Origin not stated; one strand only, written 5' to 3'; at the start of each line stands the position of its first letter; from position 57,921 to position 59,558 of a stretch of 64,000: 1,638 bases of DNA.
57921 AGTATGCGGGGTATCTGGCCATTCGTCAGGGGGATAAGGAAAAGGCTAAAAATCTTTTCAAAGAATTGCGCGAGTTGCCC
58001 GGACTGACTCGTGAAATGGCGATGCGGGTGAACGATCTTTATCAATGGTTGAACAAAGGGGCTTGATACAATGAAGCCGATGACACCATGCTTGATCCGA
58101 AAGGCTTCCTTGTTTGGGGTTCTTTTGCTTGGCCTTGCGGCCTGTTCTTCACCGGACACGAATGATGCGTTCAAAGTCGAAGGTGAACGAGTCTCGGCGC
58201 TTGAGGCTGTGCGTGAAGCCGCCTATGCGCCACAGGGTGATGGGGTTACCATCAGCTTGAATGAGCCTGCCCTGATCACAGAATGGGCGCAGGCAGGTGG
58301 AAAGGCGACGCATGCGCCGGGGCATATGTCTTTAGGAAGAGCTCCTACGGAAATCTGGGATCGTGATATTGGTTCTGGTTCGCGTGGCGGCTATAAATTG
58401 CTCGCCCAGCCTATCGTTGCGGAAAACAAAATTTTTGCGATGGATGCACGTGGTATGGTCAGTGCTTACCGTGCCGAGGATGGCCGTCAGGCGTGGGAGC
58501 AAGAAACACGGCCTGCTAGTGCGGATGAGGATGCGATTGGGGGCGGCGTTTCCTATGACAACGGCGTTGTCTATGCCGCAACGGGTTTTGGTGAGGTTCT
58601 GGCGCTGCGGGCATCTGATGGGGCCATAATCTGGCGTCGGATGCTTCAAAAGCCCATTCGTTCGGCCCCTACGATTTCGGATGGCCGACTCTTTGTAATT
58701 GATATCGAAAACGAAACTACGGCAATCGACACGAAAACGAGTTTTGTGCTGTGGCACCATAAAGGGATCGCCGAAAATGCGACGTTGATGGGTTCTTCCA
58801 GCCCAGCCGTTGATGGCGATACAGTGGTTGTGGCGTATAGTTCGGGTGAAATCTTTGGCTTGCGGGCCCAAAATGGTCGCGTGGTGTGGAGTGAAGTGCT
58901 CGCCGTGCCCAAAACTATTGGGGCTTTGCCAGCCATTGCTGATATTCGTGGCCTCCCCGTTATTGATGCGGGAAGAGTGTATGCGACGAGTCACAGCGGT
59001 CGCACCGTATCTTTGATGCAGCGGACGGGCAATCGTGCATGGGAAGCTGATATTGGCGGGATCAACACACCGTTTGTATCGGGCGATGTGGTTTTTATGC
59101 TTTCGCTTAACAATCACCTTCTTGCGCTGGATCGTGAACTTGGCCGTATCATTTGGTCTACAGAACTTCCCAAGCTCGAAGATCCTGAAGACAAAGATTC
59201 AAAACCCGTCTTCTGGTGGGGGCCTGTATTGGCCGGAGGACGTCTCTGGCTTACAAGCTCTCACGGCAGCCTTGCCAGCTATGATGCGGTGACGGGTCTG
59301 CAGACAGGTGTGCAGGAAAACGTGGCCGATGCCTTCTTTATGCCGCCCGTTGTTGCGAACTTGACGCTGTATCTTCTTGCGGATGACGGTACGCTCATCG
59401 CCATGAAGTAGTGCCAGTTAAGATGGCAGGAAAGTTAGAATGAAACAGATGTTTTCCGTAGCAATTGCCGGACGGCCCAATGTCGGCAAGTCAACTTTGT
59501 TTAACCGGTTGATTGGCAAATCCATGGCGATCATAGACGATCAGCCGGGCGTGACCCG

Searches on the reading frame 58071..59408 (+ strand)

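Call 11: search_protein_families(library=ncbifam, proteins=[window:58071-59408:+], max_evalue=0.00001)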
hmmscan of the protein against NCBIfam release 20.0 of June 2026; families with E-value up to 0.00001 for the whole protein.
window:58071-59408:+ (446 aa): 5 families
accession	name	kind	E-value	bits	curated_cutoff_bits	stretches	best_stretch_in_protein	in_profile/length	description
TIGR03300.1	assembly_YfgL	equivalog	7.8e-61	205.8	285.2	1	93-446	41-377/377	outer membrane protein assembly factor BamB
NF008351.0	PRK11138.1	equivalog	1.5e-47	161.9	423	1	92-445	44-391/394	outer membrane protein assembly factor BamB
TIGR03075.1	PQQ_enz_alc_DH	subfamily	5.7e-21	74.7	480.05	1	112-193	63-149/530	PQQ-dependent dehydrogenase, methanol/ethanol family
TIGR04528.1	acido_non_PQQ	subfamily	2.1e-14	53.2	650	0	195-279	49-132/493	acido-empty-quinoprotein group A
NF053615.1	SerThrKinAfsKStmc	equivalog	1.1e-07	31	1300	0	115-325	489-689/809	protein serine/threonine kinase AfsK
